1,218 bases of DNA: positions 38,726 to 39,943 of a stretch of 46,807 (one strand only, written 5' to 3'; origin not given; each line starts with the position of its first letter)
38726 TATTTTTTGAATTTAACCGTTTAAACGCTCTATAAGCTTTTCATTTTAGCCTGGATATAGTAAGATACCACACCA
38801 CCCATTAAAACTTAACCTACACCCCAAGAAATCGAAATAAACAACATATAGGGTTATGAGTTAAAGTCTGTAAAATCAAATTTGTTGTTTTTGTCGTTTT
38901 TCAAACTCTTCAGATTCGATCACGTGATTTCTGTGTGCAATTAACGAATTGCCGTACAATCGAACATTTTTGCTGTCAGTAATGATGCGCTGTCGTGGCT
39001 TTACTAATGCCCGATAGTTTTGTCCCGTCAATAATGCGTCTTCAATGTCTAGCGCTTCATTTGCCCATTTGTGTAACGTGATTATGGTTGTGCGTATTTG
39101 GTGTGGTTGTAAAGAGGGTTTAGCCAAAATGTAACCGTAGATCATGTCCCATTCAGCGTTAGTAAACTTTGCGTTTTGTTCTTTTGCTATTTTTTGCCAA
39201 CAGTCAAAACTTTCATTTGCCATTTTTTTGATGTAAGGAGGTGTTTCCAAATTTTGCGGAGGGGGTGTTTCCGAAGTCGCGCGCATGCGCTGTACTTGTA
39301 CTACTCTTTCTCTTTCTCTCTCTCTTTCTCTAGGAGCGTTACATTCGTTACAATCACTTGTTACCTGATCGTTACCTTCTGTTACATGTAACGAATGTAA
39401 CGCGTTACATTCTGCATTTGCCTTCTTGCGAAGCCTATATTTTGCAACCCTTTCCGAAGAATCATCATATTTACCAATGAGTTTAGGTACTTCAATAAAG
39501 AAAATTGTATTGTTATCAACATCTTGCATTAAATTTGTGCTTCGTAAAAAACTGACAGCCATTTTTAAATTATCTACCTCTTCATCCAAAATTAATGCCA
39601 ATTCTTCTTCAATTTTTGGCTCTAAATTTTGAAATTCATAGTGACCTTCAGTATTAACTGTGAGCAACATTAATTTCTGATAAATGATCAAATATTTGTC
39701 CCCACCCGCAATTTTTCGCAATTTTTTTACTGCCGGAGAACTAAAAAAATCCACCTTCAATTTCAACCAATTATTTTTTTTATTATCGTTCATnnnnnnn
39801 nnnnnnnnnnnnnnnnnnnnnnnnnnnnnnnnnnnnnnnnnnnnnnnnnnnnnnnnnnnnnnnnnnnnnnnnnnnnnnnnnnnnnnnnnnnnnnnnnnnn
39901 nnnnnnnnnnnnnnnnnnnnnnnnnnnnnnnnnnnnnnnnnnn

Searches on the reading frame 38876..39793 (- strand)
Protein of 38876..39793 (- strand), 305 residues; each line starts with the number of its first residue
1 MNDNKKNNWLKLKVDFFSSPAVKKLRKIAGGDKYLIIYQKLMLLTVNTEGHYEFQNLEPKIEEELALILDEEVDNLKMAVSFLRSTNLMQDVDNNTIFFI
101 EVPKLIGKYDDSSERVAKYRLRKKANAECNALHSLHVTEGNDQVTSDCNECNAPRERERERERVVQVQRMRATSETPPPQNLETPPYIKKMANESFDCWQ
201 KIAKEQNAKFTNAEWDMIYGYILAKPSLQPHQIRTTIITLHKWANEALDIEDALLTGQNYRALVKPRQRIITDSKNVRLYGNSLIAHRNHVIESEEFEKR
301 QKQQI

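Call 10: search_protein_families(library=pfam, max_evalue=0.01, proteins=[window:38876-39793:-])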
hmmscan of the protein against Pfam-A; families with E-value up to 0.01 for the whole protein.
window:38876-39793:- (305 aa): 1 family
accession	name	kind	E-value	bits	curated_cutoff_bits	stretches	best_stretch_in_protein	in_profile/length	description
PF09681.16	Phage_rep_org_N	-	2.8e-20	73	23.3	1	9-125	1-119/121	N-terminal phage replisome organiser (Phage_rep_org_N)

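Call 11: search_protein_families(library=phrogs, max_evalue=0.001, proteins=[window:38876-39793:-])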
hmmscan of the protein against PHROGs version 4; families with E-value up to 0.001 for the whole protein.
window:38876-39793:- (305 aa): 6 families
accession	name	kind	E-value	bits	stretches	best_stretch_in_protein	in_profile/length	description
phrog_5968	-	DNA, RNA and nucleotide metabolism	8.6e-35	121.3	1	1-166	4-166/273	replisome organizer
phrog_1163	-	unknown function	1.2e-22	81.9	1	5-210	2-204/273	-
phrog_10469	-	DNA, RNA and nucleotide metabolism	3.5e-21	76.8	1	1-207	1-196/305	DnaD-like helicase loader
phrog_4880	-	DNA, RNA and nucleotide metabolism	6.4e-17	62.9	1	4-163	1-160/304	replisome organizer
phrog_186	-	DNA, RNA and nucleotide metabolism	2.5e-09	38.2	1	1-146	14-146/308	DnaD-like helicase loader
phrog_11769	-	unknown function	0.00027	20.9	1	8-126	8-134/431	-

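Call 13: find_related_loci(query=window:38876-39793:-, collection=viral_contigs, flank=3000)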
Query window:38876-39793:- (305 aa) in viral_contigs; peptide patterns used: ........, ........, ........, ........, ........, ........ (x = any residue, [..] = any of these).
20 stretches matched a pattern, but none encodes a relative of the query by tblastn (E <= 1e-3).

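Call 36: find_homologous_proteins(query=window:38876-39793:-, max_evalue=1e-10)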
Query window:38876-39793:- (305 aa): 80 proteins with E <= 1e-10 among 3681 candidates.
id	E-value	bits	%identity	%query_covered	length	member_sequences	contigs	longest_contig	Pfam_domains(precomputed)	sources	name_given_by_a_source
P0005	2.3e-201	685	100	100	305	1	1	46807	PF09681.17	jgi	jgi:predicted phage replisome organizer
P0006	2.2e-156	537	81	99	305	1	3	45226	PF09681.17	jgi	jgi:predicted phage replisome organizer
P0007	1.1e-84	302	50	97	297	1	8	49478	PF09681.17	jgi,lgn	-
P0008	2.4e-84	301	53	97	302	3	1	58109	PF09681.17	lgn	-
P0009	8.0e-83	296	49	98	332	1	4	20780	PF09681.17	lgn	-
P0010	1.5e-57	213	58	57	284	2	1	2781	PF09681.17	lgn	-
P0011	1.1e-54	204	70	44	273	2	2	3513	PF09681.17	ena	-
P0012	6.5e-52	194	69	45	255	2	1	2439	PF09681.17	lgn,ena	-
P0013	9.1e-50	187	67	41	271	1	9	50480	PF09681.17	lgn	-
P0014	2.0e-49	186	49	68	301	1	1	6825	PF09681.17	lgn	-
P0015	2.7e-48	183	59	50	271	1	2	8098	PF09681.17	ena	-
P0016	7.4e-48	181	59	51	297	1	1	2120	PF09681.17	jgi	-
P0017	1.0e-47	181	63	51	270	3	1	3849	PF09681.17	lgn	-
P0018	1.2e-47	180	64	43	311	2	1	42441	PF09681.17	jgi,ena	jgi:predicted phage replisome organizer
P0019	1.9e-47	180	51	59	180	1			PF09681.17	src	-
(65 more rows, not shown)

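Call 37: find_encoding_contigs(protein=P0007, flank=4000, max_places=4)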
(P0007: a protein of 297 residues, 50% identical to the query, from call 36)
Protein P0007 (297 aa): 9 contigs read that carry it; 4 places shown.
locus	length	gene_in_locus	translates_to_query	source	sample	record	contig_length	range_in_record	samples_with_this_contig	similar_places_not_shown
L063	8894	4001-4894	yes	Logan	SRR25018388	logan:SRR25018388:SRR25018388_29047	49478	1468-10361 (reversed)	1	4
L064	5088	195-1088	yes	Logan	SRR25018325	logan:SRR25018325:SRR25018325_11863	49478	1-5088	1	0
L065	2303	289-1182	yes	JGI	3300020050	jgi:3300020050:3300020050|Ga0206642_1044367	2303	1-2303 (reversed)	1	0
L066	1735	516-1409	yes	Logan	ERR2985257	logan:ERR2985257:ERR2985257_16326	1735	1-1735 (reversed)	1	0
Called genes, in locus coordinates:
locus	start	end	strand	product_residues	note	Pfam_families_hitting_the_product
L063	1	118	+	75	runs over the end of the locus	-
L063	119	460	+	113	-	-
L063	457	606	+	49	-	-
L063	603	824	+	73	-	-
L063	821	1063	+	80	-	-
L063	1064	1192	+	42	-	-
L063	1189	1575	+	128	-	PF05866:RusA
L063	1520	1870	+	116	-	-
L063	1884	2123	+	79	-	-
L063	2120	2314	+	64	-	-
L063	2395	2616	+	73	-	-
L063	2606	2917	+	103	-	-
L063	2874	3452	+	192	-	PF26915:Phage_P4_cII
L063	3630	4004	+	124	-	-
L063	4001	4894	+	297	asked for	PF09681:Phage_rep_org_N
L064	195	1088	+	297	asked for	PF09681:Phage_rep_org_N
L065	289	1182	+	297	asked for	PF09681:Phage_rep_org_N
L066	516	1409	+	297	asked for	PF09681:Phage_rep_org_N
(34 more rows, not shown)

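Call 38: find_encoding_contigs(protein=P0008, flank=4000, max_places=3)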
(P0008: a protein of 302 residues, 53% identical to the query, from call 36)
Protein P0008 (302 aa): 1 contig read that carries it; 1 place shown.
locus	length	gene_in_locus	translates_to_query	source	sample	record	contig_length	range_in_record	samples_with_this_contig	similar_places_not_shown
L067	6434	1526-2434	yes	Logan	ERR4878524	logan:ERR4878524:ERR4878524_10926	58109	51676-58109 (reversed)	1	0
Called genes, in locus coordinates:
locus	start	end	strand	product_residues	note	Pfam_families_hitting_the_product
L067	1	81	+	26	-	?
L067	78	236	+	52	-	-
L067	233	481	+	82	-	-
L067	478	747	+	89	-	-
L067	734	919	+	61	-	-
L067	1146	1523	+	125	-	-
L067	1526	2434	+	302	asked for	PF09681:Phage_rep_org_N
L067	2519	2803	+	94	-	-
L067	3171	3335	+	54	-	-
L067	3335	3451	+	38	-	-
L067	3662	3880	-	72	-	-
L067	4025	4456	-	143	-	-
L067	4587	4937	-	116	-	-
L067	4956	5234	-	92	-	-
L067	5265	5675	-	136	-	-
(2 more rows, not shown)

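Call 39: find_encoding_contigs(protein=P0009, flank=4000, max_places=3)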
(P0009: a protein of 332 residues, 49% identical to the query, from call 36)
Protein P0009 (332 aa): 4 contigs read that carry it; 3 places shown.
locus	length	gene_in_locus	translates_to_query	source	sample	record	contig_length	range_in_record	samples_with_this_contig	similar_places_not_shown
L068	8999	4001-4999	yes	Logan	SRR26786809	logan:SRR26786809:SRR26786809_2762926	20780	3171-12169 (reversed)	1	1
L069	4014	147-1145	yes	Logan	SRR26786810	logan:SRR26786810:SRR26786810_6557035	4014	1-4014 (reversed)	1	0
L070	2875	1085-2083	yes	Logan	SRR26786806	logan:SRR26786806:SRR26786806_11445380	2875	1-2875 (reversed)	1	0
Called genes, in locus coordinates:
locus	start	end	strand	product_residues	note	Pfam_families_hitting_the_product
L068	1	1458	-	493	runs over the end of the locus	PF03237:Terminase_6N, PF17289:Terminase_6C (faint)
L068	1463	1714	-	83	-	-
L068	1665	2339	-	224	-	-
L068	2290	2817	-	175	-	PF22083:I-HmuI_NUMOD-like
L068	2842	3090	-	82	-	-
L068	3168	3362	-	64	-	-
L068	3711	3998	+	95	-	-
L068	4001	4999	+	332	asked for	PF09681:Phage_rep_org_N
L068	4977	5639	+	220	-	PF01555:N6_N4_Mtase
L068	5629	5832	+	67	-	-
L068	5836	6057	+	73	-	-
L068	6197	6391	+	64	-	-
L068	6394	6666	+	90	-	-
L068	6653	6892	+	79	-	-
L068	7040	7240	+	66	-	-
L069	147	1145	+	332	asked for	PF09681:Phage_rep_org_N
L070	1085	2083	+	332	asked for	PF09681:Phage_rep_org_N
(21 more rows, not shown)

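Call 54: search_dna_similar(query=window:38876-39793:-, collection=phages, mode=protein, max_rows=12)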
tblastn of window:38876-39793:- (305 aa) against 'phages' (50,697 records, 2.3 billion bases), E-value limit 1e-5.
Records with a match: 45; places in all: 45; records where one place covers at least 80% of the query: 0.
Best place of each record, by identity: <60% 45.
By first word of the organism name: Streptococcus 37; Clostridium 3; Butyrivibrio 2; Bacteriophage 1; Campylobacter 1; Flyfo 1.
By host as written in the record: Streptococcus oralis 3; Streptococcus mitis 3; Streptococcus pneumoniae 2; Butyrivibrio fibrisolvens DSM 3071 2; Clostridium tetani ATCC 19406 2; - 1; Clostridium perfringens 1; Streptococcus oralis 7746_PRJEB1503 1; and 30 more.
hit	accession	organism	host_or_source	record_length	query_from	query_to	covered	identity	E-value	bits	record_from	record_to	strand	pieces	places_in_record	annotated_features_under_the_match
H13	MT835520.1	Bacteriophage sp.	human fecal samples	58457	15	148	44%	37.8%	7e-10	66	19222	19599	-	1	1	record has no annotation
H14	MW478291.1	Clostridium phage phiCp-D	Clostridium perfringens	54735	15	125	36%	43.8%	8e-12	72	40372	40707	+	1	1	DnaD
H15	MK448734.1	Streptococcus phage Javan347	Streptococcus oralis 7746_PRJEB1503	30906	15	130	38%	39.7%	2e-12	73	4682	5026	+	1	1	replication initiation protein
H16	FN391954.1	Streptococcus phage PH10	Streptococcus oralis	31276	15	130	38%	39.7%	2e-11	71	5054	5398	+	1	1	hypothetical protein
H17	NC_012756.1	Streptococcus phage PH10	Streptococcus oralis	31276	15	130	38%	39.7%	2e-11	71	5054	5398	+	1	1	replisome organizer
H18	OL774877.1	Streptococcus phage MissG1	Streptococcus mitis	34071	15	131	38%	39.3%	4e-13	76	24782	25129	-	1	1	replisome organizer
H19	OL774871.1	Streptococcus phage MissB1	Streptococcus mitis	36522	15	131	38%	39.3%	4e-13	76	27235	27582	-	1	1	replisome organizer N-terminal domain-containing protein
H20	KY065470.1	Streptococcus phage IPP29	Streptococcus pneumoniae 14/9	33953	15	131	38%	39.3%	5e-13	75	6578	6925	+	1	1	hypothetical protein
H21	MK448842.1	Streptococcus phage Javan110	Streptococcus constellatus KCOM_1650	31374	15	131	38%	39.3%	3e-12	73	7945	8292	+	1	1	replication initiation protein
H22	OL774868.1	Streptococcus phage OlisA1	Streptococcus oralis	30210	15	131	38%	38.5%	2e-11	70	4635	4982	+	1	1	replisome organizer protein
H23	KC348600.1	Streptococcus phage phi5218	Streptococcus suis 5218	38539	15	131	38%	38.5%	1e-9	65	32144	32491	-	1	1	N-terminal phage replisome organiser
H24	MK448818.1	Streptococcus phage Javan597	Streptococcus suis YS39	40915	15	125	36%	40.5%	2e-12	74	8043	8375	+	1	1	replication initiation protein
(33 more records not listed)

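Call 58: find_related_loci(query=A1, collection=viral_contigs, flank=3500)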
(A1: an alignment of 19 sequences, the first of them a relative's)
Query A1 (305 aa) in viral_contigs; peptide patterns used: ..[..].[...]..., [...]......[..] (x = any residue, [..] = any of these).
599 stretches matched a pattern (row limit reached: there are more); 412 encode a relative of the query (tblastn E <= 1e-3); the best 80 are kept; 80 distinct loci.
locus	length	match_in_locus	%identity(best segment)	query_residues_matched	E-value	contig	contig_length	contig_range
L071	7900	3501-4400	81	1-298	6e-151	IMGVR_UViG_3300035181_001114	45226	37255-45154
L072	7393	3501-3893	51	4-139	2e-37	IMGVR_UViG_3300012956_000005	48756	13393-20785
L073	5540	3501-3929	47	5-152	4e-32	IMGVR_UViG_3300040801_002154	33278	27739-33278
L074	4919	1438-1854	46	5-153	2e-32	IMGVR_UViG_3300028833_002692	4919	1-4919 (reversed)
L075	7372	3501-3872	48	4-127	2e-32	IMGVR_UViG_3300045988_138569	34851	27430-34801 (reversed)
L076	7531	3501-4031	39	9-193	4e-32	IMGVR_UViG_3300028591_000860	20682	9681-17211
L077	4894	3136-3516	49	5-130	1e-31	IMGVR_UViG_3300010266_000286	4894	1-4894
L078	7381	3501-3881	49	5-130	1e-31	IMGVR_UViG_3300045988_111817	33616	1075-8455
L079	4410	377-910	40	1-186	2e-31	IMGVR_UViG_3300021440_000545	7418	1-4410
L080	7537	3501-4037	39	1-178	2e-31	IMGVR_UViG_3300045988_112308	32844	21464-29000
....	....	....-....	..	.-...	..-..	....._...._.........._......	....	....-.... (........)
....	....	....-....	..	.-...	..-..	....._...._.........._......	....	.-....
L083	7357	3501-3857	50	5-123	7e-31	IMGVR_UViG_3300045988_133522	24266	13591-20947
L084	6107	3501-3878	46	5-131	2e-30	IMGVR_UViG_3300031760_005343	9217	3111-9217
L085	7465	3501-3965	39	1-160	3e-30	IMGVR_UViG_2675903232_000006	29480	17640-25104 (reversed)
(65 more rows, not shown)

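Call 111: get_annotated_region(hit=H13, flank=3000)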
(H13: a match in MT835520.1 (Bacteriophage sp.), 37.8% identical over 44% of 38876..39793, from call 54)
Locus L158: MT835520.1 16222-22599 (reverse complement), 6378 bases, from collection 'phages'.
description: UNVERIFIED: Bacteriophage sp. clone scaffold_87 genomic sequence.
organism: Bacteriophage sp. (NCBI taxid 38018)
taxonomy: Viruses
host: -; source: human fecal samples; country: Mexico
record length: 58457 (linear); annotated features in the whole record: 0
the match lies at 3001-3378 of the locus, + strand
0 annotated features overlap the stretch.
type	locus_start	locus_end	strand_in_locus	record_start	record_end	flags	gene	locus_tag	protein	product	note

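Call 112: get_annotated_region(hit=H14, flank=3000)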
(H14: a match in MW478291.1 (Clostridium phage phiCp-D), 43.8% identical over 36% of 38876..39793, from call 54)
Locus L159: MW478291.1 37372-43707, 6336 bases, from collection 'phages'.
description: Clostridium phage phiCp-D, complete genome.
organism: Clostridium phage phiCp-D (NCBI taxid 2814704)
taxonomy: Viruses; Duplodnaviria; Heunggongvirae; Uroviricota; Caudoviricetes
host: Clostridium perfringens; source: chicken feces; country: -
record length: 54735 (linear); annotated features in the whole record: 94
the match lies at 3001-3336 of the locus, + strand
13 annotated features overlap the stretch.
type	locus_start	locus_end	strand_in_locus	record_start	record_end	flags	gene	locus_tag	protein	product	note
CDS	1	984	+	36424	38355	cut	-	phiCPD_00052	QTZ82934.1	nucleoside triphosphate hydrolase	-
CDS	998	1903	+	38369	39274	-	-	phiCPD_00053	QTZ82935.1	RecT protein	-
CDS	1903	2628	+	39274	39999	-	-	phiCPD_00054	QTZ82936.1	metal-dependent hydrolase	-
CDS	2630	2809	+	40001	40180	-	-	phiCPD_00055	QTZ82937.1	hypothetical protein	-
CDS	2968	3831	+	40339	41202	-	-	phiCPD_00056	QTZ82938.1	DnaD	-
CDS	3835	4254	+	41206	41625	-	-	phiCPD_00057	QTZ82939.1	hypothetical protein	-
CDS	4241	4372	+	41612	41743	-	-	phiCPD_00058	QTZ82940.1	aspartyl-phosphate phosphatase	aspartyl-Phosphate Phosphatase Spo0E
CDS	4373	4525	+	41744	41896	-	-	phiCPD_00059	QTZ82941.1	hypothetical protein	-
CDS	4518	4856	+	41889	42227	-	-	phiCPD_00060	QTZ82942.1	hypothetical protein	-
CDS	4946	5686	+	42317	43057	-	tig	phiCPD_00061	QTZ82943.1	antirepressor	-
CDS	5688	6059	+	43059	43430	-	-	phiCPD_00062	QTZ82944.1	HNH endonuclease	-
CDS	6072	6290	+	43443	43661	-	-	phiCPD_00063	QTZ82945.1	hypothetical protein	-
CDS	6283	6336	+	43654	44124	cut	-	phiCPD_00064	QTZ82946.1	holliday junction-specific endonuclease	holliday junction-specific endonuclease RecU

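Call 113: get_annotated_region(hit=H15, flank=3000)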
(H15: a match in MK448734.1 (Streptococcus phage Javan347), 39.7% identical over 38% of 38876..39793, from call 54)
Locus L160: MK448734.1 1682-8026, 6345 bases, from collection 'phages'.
description: Streptococcus phage Javan347, complete genome.
organism: Streptococcus phage Javan347 (NCBI taxid 2548117)
taxonomy: Viruses; Duplodnaviria; Heunggongvirae; Uroviricota; Caudoviricetes
host: Streptococcus oralis 7746_PRJEB1503; source: -; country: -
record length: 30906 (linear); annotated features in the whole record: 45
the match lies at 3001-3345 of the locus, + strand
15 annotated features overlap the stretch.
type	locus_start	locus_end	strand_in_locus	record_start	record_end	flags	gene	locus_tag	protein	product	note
CDS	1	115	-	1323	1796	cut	-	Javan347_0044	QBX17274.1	hypothetical protein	-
CDS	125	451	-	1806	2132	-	-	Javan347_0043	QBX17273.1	hypothetical protein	-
CDS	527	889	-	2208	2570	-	-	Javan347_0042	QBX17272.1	Cro/CI family transcriptional regulator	-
CDS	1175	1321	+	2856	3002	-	-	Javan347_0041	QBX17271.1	hypothetical protein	-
CDS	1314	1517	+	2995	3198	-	-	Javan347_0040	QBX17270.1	glycerate kinase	-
CDS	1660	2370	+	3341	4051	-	-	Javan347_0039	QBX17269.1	antirepressor protein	-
CDS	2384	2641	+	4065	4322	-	-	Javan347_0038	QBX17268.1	hypothetical protein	-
CDS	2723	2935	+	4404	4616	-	-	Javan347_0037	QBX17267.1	hypothetical protein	-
CDS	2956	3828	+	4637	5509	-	-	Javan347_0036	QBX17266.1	replication initiation protein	-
CDS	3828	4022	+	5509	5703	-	-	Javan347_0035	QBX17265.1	hypothetical protein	-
CDS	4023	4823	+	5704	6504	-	-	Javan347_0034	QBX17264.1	putative C5 methylase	putative C5 methylase (MAV1virus-like)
CDS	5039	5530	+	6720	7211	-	-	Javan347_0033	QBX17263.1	DNA-binding protein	-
CDS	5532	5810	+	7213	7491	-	-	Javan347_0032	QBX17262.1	hypothetical protein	-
CDS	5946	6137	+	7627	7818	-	-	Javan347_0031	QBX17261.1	hypothetical protein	-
CDS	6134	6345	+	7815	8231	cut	-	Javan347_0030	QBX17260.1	single-stranded DNA-binding protein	-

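Call 114: get_annotated_region(hit=H18, flank=3000)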
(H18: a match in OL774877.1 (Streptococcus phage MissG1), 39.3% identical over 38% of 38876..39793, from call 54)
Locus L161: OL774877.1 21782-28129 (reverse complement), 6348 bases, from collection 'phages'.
description: Streptococcus phage MissG1, complete genome.
organism: Streptococcus phage MissG1 (NCBI taxid 2911160)
taxonomy: Viruses; Duplodnaviria; Heunggongvirae; Uroviricota; Caudoviricetes
host: Streptococcus mitis; source: -; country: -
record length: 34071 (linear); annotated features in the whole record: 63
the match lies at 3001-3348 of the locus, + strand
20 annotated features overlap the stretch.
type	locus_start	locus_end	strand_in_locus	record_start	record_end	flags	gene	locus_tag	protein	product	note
CDS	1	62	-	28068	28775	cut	-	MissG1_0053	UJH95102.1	hypothetical protein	-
CDS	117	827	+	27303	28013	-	-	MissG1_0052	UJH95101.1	repressor protein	-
CDS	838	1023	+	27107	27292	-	-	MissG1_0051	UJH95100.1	hypothetical protein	-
CDS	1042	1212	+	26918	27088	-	-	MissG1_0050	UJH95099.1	hypothetical protein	-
CDS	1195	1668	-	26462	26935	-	-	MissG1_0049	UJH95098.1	hypothetical protein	-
CDS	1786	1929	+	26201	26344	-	-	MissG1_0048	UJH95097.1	hypothetical protein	-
CDS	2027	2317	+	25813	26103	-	-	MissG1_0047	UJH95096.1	hypothetical protein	-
CDS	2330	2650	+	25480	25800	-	-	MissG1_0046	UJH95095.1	lipoprotein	-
CDS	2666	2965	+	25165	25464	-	-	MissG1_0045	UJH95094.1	hypothetical protein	-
CDS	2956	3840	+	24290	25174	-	-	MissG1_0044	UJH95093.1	replisome organizer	-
CDS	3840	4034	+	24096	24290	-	-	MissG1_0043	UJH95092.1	hypothetical protein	-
CDS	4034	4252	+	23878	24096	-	-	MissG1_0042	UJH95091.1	hypothetical protein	-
CDS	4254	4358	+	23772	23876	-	-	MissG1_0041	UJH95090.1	hypothetical protein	-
CDS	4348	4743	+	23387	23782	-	-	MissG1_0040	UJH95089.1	single-stranded DNA-binding protein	-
CDS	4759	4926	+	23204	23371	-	-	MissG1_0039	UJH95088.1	hypothetical protein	-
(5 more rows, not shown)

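Call 115: get_annotated_region(hit=H23, flank=3000)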
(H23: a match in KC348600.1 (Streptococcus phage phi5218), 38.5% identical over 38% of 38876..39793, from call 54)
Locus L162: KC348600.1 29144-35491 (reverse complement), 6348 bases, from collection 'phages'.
description: Streptococcus phage phi5218, complete genome.
organism: Streptococcus phage phi5218 (NCBI taxid 1289597)
taxonomy: Viruses; Duplodnaviria; Heunggongvirae; Uroviricota; Caudoviricetes
host: Streptococcus suis 5218; source: -; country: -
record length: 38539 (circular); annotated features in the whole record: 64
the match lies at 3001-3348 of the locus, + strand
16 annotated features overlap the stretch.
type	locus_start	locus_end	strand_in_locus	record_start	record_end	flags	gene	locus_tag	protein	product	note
CDS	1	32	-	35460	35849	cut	-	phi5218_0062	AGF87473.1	hypothetical protein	-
CDS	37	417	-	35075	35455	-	-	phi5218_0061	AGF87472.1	putative phage DNA-binding protein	-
CDS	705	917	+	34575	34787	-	-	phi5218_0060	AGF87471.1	hypothetical protein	-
CDS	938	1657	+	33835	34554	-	-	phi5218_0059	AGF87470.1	AntA/AntB antirepressor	-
CDS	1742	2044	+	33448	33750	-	-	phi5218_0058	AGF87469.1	putative excisionase protein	-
CDS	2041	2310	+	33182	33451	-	-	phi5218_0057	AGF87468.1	hypothetical protein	-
CDS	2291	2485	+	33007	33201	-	-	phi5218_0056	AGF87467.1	hypothetical protein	-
CDS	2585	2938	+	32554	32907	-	-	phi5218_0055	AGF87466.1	hypothetical protein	-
CDS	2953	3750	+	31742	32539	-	-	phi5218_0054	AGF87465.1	N-terminal phage replisome organiser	-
CDS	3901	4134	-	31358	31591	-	-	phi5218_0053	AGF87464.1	hypothetical protein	-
CDS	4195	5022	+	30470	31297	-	-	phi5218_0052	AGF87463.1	IstB-like ATP binding protein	-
CDS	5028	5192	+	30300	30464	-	-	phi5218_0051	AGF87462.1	hypothetical protein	-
CDS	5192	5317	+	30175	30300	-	-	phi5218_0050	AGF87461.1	hypothetical protein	-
CDS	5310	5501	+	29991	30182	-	-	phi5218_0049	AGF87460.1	hypothetical protein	-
CDS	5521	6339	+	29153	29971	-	-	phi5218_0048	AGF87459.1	RecT family protein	-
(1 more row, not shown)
